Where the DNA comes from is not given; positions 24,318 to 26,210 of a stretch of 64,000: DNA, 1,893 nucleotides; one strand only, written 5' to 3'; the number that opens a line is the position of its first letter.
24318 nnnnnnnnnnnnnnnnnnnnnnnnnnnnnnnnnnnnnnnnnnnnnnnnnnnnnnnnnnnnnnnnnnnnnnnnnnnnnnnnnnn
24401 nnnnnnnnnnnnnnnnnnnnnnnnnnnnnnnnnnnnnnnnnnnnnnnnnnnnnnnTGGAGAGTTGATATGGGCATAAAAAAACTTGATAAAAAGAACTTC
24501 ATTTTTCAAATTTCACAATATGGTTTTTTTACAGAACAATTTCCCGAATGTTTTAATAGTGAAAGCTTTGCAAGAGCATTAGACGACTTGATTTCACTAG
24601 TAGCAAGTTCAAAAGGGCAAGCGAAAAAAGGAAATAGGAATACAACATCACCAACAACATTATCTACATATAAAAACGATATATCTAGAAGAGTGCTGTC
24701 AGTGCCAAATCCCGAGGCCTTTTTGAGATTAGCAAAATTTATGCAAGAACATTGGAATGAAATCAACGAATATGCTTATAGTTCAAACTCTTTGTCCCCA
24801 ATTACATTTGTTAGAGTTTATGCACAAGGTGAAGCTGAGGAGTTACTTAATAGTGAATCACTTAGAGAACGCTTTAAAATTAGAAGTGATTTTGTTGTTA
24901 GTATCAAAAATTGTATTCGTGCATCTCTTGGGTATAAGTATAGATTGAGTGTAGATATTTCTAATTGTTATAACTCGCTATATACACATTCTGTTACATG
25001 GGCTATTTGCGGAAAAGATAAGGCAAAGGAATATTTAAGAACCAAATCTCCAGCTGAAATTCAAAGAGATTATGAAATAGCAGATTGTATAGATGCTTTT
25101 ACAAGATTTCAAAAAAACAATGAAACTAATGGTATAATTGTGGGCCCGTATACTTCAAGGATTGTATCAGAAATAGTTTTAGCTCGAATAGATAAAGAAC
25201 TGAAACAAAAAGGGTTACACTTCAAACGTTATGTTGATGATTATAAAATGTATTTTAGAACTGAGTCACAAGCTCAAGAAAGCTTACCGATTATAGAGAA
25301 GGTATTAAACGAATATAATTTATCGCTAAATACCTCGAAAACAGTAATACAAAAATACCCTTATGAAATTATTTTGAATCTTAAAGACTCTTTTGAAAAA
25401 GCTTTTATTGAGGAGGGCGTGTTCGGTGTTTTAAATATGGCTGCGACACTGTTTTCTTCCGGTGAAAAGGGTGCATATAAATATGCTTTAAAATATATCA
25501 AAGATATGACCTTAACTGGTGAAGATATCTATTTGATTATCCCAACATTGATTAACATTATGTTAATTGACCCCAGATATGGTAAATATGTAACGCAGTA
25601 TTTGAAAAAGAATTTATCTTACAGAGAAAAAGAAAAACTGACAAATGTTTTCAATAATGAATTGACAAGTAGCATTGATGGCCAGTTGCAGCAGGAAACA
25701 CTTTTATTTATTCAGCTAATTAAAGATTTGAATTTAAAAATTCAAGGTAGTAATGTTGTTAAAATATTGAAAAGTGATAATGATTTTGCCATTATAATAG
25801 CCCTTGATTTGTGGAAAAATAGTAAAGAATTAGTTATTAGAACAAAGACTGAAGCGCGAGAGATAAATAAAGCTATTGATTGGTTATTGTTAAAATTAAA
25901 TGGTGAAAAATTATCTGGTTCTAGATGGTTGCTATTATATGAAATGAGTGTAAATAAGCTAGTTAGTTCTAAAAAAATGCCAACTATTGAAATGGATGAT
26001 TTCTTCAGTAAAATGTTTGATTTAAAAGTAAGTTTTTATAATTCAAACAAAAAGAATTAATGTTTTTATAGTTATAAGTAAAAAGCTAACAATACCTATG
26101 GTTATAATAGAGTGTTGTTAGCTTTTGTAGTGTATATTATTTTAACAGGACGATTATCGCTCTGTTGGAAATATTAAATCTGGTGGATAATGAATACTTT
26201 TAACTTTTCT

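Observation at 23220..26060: Two-gene operon pairing a dGTPase-like HD hydrolase with a non-retron reverse transcriptase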

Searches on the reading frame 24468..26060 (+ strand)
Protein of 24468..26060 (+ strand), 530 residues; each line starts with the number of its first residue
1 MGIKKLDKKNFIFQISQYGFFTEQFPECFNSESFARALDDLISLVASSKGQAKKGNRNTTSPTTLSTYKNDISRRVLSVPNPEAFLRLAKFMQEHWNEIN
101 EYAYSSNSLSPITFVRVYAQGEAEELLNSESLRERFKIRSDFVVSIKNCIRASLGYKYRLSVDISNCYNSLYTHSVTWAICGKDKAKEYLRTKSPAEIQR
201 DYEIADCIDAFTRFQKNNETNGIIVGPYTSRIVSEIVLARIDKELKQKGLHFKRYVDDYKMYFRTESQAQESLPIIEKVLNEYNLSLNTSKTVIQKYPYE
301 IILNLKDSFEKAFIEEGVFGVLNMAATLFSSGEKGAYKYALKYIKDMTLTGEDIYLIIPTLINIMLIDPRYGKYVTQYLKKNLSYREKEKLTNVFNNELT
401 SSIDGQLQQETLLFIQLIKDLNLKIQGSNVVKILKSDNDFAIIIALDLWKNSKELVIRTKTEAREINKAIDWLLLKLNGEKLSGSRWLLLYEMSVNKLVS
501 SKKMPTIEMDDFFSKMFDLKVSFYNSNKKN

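Call 3: search_protein_families(library=pfam, proteins=[window:24468-26060:+], max_evalue=0.1)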
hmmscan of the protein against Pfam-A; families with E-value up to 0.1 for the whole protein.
window:24468-26060:+ (530 aa): 1 family
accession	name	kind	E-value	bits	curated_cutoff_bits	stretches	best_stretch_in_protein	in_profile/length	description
PF00078.32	RVT_1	-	1.3e-13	51.6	29.6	1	143-295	54-192/205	Reverse transcriptase (RNA-dependent DNA polymerase)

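Call 4: search_protein_families(library=padloc, proteins=[window:24468-26060:+], max_evalue=0.1)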
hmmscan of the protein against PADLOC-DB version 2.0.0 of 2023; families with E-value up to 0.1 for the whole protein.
window:24468-26060:+ (530 aa): 57 families (the best 25 are shown)
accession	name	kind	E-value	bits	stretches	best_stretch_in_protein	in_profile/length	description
PDLC03769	RT_UG30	-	3.7e-182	604.3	1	5-526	2-493/493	DRT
PDLC03748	Drt6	-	7.1e-90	300.3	1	14-529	6-482/511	DRT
PDLC02177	Drt4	-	4.9e-79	264.5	1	17-529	8-505/541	-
PDLC03752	Drt4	-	1.5e-76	256.5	1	4-527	2-466/467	DRT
PDLC02179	Drt4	-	2.6e-68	229.3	1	16-529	8-497/542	-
PDLC02178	Drt4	-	8.7e-67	224.2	1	4-528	10-504/506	-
PDLC02180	Drt4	-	1.5e-61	206.9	1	23-529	27-500/532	-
PDLC03770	RT_UG31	-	6.8e-59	198.2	1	17-526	5-454/456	DRT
PDLC03743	AbiK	-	2.5e-52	176.8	2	128-514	117-501/546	DRT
PDLC02348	AbiK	-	3.4e-49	166.5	2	128-496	114-488/544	AbiK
PDLC03784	Drt3b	-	6.1e-42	142.2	2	150-299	164-311/604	DRT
PDLC03751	RT_UG14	-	3.2e-40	136.4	1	3-309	15-306/493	DRT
PDLC03744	AbiP2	-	7.8e-35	118.6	1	9-391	16-394/489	DRT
PDLC02176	Drt3b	-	1.8e-33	114.1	2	156-299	181-325/651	-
PDLC03783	Drt8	-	4.1e-27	93.7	1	147-380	126-333/493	DRT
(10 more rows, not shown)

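Call 5: search_protein_families(library=ncbifam, proteins=[window:24468-26060:+], max_evalue=0.1)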
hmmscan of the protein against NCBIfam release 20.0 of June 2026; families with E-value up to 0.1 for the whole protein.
window:24468-26060:+ (530 aa): 6 families
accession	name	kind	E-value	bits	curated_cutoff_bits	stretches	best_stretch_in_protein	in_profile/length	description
NF041749.1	Drt4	equivalog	2.2e-64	218.2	450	1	23-523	21-489/489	antiviral reverse transcriptase Drt4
NF041748.1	Drt3b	equivalog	2.3e-34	119.1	350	1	155-299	172-319/647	antiviral reverse transcriptase Drt3b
TIGR04416.1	group_II_RT_mat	equivalog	4.8e-13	48.9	300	1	215-297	172-254/353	group II intron reverse transcriptase/maturase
NF041750.1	Drt5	equivalog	1.8e-09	37.1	550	1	147-296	117-253/484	antiviral reverse transcriptase Drt5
NF041747.1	Drt3a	equivalog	3.6e-08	33.1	200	1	138-296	93-239/412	antiviral reverse transcriptase Drt3a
NF038233.2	retron_St85_RT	exception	2.1e-07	30.5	235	1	145-294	77-216/289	retron St85 family RNA-directed DNA polymerase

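Call 20: find_related_loci(query=window:24468-26060:+, collection=genome_contigs, flank=6000)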
Query window:24468-26060:+ (530 aa) in genome_contigs; peptide patterns used: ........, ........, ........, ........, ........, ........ (x = any residue, [..] = any of these).
56 stretches matched a pattern; 2 encode a relative of the query (tblastn E <= 1e-3); 2 distinct loci.
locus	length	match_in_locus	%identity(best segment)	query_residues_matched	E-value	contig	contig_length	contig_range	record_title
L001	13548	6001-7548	64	4-526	0e+0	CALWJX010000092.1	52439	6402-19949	MAG: uncultured Clostridia bacterium isolate BRZ_FI__bin114 genome assembly, contig: BRZ_FI__NODE_858_length_52439_cov_7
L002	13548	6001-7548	64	4-526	0e+0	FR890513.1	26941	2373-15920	Clostridium sp. CAG:448 genomic scaffold, scf229, whole genome shotgun sequence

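Call 23: find_homologous_proteins(query=window:24468-26060:+, max_evalue=1e-10)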
Query window:24468-26060:+ (530 aa): 186 proteins with E <= 1e-10 among 8000 candidates; the best 120 are listed.
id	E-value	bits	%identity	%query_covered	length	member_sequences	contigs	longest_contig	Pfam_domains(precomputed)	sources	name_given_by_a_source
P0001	0.0e+0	1155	99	100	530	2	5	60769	PF00078.33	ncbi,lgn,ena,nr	ncbi:MAG: RNA-directed DNA polymerase [Clostridia bacterium]|nr:RNA-directed DNA polymerase [Clostri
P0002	0.0e+0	1069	90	99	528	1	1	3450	PF00078.33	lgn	-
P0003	4.1e-277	938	79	99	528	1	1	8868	PF00078.33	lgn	-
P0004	3.5e-268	908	75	100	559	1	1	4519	PF00078.33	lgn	-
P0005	1.1e-241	821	70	99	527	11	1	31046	PF00078.33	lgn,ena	-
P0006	1.2e-241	821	70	99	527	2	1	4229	PF00078.33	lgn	-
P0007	2.6e-238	810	69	99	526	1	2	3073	PF00078.33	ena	-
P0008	1.4e-225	768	66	98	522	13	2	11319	PF00078.33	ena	-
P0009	1.4e-224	764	77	83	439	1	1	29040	PF00078.33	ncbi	-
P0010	1.4e-224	764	65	99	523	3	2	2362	PF00078.33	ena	-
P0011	9.2e-223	758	64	98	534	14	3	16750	PF00078.33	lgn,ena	-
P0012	1.9e-222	757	64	98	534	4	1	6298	PF00078.33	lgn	-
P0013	3.1e-222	757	64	99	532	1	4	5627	PF00078.33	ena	-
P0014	5.1e-222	756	64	99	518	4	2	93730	PF00078.33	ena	-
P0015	2.0e-221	754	64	99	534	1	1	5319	PF00078.33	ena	-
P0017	1.9e-220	751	63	100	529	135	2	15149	PF00078.33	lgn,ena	-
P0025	2.0e-217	741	63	100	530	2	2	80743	PF00078.33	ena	-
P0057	3.4e-189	648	56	100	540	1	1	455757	PF00078.33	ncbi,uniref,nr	ncbi:RNA-directed DNA polymerase [Erysipelothrix anatis]|uniref:RNA-directed DNA polymerase n=1 Tax=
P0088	2.5e-178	612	51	99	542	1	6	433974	PF00078.33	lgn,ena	-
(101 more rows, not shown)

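Call 25: find_related_loci(query=A1, collection=metagenome_contigs, flank=5000)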
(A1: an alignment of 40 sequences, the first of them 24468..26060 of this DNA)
Query A1 (530 aa) in metagenome_contigs; peptide patterns used: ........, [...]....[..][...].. (x = any residue, [..] = any of these).
600 stretches matched a pattern (row limit reached: there are more); 579 encode a relative of the query (tblastn E <= 1e-3); the best 80 are kept; 80 distinct loci.
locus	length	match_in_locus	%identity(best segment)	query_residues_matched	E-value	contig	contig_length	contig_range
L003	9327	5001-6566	64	5-526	0e+0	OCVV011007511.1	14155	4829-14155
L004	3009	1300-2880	64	1-528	0e+0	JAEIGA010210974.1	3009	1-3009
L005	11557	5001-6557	63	5-526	0e+0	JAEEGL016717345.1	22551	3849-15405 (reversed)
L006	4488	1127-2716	50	1-524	0e+0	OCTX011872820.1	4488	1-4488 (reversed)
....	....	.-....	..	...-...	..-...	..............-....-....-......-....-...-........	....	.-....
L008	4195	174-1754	49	1-526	2e-164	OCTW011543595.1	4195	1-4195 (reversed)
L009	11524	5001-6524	42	4-524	3e-123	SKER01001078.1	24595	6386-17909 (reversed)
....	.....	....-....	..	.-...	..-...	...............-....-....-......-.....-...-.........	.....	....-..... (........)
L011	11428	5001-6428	35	5-504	1e-74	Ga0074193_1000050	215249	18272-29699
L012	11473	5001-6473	26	20-527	4e-39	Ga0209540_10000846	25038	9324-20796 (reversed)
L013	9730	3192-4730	27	17-526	5e-38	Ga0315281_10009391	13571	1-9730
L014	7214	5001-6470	26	18-527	2e-37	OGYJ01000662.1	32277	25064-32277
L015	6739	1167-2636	26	18-527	3e-37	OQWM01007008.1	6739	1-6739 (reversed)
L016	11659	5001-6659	27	12-529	5e-35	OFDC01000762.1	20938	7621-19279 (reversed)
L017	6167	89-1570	24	12-527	7e-35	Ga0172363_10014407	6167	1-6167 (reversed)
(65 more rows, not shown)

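Call 26: find_related_loci(query=A1, collection=viral_contigs, flank=5000)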
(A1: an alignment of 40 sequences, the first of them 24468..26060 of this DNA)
Query A1 (530 aa) in viral_contigs; peptide patterns used: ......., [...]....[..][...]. (x = any residue, [..] = any of these).
108 stretches matched a pattern; 29 encode a relative of the query (tblastn E <= 1e-3); 29 distinct loci.
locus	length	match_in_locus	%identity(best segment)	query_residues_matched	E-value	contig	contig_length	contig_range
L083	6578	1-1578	55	1-526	0e+0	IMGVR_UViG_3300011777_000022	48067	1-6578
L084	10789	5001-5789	30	19-301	3e-34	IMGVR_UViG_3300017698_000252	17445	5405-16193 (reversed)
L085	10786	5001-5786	29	13-294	4e-28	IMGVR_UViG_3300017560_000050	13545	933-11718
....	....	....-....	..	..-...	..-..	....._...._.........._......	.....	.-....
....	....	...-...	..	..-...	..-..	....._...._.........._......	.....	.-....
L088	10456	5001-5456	37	151-298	7e-22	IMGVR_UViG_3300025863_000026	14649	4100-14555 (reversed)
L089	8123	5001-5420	35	162-299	1e-20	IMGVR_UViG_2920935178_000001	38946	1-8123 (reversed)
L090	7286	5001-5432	34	161-299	1e-20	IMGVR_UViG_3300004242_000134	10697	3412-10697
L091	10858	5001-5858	24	1-293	3e-20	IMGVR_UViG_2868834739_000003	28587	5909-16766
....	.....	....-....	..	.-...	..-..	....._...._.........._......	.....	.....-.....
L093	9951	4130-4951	27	50-299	2e-20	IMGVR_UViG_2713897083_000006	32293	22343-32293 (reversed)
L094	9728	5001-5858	24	1-293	3e-20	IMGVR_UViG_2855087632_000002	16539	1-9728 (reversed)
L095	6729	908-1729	27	50-299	4e-20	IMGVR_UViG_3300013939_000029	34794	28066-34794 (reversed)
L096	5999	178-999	26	50-299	5e-20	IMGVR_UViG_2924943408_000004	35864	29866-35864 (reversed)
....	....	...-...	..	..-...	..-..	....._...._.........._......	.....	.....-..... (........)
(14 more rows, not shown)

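Call 29: find_encoding_contigs(protein=P0003, flank=4000, max_places=4)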
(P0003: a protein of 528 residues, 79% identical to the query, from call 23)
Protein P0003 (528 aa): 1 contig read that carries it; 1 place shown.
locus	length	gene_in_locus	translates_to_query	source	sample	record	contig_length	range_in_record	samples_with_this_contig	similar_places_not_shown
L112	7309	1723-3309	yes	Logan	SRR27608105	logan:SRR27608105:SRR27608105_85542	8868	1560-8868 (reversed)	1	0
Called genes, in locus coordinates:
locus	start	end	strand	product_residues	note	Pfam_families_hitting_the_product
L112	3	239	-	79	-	?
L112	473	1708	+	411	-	PF01966:HD, PF13286:HD_assoc (weak)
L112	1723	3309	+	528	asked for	PF00078:RVT_1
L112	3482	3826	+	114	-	PF01381:HTH_3, PF13443:HTH_26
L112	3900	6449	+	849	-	PF00145:DNA_methylase, PF07669:Eco57I, PF02384:N6_Mtase (weak), PF05175:MTS (weak)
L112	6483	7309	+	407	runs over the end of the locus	-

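Call 30: find_encoding_contigs(protein=P0005, flank=4000, max_places=4)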
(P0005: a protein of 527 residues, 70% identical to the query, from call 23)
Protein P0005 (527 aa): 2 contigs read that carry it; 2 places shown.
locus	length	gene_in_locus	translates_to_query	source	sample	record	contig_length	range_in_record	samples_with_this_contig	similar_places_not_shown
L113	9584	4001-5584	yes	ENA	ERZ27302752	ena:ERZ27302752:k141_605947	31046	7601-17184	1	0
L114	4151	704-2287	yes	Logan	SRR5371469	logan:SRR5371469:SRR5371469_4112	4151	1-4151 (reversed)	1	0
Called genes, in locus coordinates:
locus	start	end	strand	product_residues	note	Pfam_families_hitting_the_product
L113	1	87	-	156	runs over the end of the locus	PF14270:DUF4358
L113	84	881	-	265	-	PF13472:Lipase_GDSL_2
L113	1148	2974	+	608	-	-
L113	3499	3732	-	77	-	-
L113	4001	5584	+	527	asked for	PF00078:RVT_1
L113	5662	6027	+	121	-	PF14198:TnpV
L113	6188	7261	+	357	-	PF01381:HTH_3, PF12844:HTH_19, PF13443:HTH_26 (weak), PF13560:HTH_31 (weak)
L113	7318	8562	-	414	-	PF00376:MerR, PF13411:MerR_1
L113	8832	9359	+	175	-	PF13560:HTH_31, PF01381:HTH_3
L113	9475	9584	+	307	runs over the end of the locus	PF01381:HTH_3, PF12844:HTH_19 (weak), PF13424:TPR_12 (faint), PF13431:TPR_17 (faint), PF07719:TPR_2 (faint)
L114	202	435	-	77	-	-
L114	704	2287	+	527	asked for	PF00078:RVT_1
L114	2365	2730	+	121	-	PF14198:TnpV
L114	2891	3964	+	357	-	PF01381:HTH_3, PF12844:HTH_19, PF13443:HTH_26 (weak), PF13560:HTH_31 (weak)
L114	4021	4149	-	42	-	?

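Call 31: find_encoding_contigs(protein=P0009, flank=4000, max_places=4)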
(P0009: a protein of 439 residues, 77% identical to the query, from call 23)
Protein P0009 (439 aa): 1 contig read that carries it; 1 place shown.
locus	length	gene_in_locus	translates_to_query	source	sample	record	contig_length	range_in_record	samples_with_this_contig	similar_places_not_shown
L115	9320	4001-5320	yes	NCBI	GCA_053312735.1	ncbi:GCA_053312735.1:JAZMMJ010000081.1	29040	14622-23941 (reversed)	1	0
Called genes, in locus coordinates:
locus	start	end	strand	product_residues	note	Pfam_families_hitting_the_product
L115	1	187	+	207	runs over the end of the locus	-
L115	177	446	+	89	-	-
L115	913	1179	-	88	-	-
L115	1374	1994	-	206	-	PF01695:IstB_IS21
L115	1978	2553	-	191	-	-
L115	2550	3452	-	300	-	PF00665:rve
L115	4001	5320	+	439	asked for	PF00078:RVT_1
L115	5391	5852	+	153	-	PF00293:NUDIX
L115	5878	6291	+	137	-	PF01327:Pep_deformylase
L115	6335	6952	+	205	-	-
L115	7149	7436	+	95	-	PF20648:DUF6809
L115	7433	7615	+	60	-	-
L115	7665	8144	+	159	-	PF01797:Y1_Tnp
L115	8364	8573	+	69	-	PF13560:HTH_31 (weak), PF12844:HTH_19, PF01381:HTH_3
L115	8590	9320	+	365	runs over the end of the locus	-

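Call 32: find_encoding_contigs(protein=P0004, flank=4000, max_places=3)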
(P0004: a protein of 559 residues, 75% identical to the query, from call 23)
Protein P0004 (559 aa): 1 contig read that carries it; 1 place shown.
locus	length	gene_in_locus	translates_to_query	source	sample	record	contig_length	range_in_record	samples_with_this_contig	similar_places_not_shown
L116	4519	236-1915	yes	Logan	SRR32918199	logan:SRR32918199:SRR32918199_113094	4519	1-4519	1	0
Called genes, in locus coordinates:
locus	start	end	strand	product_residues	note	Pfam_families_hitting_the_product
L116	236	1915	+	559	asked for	PF00078:RVT_1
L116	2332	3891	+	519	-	PF01381:HTH_3 (faint), PF13443:HTH_26, PF00145:DNA_methylase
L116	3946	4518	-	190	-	?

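Call 33: find_encoding_contigs(protein=P0002, flank=4000, max_places=3)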
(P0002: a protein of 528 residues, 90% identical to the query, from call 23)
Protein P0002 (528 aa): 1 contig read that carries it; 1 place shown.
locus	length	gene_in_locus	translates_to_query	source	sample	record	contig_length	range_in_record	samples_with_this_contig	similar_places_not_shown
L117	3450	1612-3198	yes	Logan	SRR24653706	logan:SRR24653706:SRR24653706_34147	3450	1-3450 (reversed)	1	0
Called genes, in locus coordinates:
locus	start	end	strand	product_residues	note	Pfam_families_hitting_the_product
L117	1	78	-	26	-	?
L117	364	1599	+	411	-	PF01966:HD, PF13286:HD_assoc (faint)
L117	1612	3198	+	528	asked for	PF00078:RVT_1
